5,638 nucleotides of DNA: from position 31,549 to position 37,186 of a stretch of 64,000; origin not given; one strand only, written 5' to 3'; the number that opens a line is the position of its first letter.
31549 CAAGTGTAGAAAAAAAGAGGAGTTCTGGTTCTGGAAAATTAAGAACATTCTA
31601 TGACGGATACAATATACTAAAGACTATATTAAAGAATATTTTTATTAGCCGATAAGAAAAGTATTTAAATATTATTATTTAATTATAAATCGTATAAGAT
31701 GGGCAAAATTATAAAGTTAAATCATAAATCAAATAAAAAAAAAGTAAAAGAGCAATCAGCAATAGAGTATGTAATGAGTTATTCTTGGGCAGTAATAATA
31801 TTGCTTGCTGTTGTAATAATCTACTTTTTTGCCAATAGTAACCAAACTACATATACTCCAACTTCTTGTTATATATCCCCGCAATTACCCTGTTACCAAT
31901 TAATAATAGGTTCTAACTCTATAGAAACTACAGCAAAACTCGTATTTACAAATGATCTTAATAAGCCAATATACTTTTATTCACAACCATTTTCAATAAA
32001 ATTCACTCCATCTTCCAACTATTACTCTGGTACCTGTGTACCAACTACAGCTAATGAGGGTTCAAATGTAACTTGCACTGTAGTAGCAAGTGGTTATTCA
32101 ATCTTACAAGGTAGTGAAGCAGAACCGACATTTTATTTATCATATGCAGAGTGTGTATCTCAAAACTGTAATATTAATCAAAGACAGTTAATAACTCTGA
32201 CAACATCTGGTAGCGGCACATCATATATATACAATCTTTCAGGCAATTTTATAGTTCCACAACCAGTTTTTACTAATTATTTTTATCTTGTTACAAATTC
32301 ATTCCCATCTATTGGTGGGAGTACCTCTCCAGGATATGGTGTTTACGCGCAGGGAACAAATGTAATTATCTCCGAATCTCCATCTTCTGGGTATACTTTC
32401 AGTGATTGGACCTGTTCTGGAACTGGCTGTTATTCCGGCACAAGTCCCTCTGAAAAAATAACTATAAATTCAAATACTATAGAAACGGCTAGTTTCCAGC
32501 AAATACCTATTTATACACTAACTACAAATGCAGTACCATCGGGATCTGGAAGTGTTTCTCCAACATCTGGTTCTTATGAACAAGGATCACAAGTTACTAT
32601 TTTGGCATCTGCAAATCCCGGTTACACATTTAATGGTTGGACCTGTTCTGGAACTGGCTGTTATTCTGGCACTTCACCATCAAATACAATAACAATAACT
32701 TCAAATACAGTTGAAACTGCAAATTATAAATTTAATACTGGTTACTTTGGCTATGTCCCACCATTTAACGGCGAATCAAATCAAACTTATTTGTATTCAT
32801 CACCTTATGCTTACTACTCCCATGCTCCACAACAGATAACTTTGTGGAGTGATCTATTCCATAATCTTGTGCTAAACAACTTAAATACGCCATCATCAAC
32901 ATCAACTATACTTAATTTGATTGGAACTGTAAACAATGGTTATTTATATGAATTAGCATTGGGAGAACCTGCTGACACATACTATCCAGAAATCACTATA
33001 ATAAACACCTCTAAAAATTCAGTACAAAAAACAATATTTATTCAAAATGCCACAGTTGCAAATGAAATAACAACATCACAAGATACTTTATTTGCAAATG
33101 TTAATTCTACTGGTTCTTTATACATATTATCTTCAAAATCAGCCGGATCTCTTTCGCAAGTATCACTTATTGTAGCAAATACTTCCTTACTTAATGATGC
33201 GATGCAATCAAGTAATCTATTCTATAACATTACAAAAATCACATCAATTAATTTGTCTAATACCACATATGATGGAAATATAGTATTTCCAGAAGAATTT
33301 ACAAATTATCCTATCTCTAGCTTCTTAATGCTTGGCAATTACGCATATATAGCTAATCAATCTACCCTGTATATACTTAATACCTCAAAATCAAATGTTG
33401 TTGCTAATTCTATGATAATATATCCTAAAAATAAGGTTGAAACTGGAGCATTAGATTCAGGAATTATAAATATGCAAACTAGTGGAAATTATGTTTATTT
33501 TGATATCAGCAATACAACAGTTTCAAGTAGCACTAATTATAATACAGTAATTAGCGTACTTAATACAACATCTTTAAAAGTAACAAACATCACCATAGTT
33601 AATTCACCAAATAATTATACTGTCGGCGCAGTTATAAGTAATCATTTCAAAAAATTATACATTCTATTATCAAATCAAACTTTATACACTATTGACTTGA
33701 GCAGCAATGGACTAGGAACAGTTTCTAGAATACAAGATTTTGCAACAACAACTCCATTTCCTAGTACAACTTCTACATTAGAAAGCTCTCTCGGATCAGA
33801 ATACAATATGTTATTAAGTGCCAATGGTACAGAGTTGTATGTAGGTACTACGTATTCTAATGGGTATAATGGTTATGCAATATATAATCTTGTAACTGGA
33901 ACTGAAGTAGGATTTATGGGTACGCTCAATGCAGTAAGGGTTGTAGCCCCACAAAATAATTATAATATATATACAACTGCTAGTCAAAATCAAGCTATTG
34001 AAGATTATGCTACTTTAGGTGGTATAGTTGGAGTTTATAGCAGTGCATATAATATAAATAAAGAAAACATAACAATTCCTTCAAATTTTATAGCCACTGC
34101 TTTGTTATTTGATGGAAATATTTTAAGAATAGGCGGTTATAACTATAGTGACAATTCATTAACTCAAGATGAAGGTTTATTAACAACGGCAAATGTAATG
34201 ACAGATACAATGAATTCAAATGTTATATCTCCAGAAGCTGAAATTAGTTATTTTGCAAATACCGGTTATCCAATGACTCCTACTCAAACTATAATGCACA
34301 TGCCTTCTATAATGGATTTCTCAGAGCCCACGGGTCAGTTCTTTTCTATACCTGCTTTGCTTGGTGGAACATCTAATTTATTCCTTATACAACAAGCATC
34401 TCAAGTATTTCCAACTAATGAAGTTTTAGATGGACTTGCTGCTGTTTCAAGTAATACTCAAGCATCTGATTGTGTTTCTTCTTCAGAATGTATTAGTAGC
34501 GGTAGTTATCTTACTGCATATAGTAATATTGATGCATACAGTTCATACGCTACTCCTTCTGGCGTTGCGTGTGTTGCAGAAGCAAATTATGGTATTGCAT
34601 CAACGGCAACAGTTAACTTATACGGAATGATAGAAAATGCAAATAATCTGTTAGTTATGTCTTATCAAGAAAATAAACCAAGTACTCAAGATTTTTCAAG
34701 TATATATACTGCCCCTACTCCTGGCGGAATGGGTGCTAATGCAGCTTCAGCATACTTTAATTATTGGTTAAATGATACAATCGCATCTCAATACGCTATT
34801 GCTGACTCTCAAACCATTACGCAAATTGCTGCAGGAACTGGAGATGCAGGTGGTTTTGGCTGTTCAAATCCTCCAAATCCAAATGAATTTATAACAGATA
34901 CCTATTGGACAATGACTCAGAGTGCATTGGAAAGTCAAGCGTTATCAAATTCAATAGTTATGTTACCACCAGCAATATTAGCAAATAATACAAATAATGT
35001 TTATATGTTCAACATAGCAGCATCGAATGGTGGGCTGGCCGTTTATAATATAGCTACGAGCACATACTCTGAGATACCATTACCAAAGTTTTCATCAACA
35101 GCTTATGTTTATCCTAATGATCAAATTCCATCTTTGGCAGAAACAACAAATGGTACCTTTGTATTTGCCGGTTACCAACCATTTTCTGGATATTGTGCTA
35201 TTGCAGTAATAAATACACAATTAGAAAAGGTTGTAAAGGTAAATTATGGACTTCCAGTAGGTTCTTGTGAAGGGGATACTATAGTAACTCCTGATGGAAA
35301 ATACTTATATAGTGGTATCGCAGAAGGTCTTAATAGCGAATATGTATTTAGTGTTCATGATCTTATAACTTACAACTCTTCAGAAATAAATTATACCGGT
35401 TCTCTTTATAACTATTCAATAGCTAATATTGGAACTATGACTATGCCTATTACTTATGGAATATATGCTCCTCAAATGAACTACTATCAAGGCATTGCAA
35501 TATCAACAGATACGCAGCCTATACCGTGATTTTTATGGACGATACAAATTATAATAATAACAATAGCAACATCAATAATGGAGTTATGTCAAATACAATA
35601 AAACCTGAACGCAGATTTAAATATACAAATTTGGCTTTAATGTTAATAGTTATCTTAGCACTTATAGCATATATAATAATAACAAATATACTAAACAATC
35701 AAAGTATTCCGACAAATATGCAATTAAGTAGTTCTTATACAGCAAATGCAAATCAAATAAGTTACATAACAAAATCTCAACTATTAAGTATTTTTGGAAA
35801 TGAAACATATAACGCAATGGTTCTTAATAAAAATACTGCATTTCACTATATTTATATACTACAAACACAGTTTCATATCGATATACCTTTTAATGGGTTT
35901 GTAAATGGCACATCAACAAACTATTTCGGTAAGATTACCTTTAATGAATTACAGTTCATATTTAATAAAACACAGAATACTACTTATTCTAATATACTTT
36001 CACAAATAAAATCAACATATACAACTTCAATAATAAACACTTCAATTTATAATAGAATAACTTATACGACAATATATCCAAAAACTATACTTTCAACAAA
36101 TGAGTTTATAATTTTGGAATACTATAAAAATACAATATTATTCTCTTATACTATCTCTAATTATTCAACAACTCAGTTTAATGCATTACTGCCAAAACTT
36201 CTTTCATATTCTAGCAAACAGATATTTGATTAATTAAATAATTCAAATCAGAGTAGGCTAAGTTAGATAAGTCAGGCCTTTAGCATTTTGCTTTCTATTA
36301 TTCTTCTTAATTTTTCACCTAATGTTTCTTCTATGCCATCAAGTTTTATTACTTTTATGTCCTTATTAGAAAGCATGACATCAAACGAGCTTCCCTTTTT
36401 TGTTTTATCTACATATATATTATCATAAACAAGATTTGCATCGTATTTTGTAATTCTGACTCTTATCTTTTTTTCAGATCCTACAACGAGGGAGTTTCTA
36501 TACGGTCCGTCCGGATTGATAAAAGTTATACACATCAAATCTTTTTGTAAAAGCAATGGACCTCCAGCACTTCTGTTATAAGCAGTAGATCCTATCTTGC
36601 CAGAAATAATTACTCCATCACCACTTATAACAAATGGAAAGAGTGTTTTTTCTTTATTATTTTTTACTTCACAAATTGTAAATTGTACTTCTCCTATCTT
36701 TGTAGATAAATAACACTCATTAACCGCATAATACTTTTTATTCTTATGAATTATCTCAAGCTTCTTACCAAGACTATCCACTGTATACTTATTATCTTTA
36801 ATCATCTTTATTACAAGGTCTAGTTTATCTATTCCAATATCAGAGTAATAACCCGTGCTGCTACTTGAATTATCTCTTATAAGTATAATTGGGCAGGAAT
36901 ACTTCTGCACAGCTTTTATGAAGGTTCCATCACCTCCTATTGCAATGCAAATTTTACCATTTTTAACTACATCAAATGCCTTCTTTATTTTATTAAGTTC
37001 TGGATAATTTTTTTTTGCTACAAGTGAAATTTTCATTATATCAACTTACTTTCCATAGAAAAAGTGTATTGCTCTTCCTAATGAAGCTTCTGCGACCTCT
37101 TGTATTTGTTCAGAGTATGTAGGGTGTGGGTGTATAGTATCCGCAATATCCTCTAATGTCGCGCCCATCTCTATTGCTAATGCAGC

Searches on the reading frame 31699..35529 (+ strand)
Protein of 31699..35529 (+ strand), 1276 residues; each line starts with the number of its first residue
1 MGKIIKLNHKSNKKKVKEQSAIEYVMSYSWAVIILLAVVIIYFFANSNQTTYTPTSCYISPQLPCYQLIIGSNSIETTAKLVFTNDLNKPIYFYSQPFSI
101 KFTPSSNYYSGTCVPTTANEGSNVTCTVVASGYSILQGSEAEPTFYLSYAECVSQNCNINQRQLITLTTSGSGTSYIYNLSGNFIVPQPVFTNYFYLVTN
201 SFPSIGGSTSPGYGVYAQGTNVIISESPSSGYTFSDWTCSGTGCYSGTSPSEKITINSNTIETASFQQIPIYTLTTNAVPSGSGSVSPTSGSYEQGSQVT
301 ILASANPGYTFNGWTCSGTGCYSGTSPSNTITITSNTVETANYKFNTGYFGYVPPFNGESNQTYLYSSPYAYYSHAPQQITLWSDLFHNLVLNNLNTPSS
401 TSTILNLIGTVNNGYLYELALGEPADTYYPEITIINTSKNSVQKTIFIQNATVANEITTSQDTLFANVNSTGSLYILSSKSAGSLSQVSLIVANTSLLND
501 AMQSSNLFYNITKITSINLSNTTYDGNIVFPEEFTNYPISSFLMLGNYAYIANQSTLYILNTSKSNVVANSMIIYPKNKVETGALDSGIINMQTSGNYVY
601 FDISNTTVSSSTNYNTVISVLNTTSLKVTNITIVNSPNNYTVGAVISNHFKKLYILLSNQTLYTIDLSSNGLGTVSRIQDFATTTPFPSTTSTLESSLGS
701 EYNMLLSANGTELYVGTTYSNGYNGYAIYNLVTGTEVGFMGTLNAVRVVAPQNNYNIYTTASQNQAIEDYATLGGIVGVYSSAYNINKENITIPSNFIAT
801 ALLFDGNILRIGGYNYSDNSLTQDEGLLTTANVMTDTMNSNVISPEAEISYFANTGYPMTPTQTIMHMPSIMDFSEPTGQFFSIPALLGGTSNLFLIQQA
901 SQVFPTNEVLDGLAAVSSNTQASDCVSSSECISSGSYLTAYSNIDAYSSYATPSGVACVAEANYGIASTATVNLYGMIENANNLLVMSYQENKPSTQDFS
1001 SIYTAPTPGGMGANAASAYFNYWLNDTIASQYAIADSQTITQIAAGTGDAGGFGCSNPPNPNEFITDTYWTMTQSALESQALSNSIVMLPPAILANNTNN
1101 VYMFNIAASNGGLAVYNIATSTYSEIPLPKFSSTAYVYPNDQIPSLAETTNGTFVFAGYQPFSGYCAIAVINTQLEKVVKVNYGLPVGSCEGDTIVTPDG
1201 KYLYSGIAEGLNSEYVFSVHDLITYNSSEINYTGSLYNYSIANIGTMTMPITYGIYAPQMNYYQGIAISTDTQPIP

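Call 64: search_protein_families(library=pfam, proteins=[window:31699-35529:+], max_evalue=0.001)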
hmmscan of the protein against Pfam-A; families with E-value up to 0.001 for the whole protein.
window:31699-35529:+ (1276 aa): 1 family
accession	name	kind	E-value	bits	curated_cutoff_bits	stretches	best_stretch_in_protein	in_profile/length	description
PF18998.6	Flg_new_2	-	7.8e-22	77.5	23.6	2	275-344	2-70/73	Divergent InlB B-repeat domain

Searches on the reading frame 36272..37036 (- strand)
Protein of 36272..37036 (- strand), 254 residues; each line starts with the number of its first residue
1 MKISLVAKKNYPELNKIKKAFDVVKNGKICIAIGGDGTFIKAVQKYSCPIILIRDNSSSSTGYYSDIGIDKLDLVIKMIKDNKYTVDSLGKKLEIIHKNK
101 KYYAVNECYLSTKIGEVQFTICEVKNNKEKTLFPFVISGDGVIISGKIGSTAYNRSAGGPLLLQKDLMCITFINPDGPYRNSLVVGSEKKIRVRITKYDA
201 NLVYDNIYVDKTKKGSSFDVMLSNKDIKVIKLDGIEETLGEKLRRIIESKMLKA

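Call 64: search_protein_families(library=pfam, proteins=[window:36272-37036:-], max_evalue=0.001)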
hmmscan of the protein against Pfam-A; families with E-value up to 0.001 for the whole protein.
window:36272-37036:- (254 aa): 1 family
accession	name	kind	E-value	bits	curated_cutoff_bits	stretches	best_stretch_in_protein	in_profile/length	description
PF20143.4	NAD_kinase_C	-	4.9e-09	36.4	23.7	1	130-231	22-125/126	ATP-NAD kinase C-terminal domain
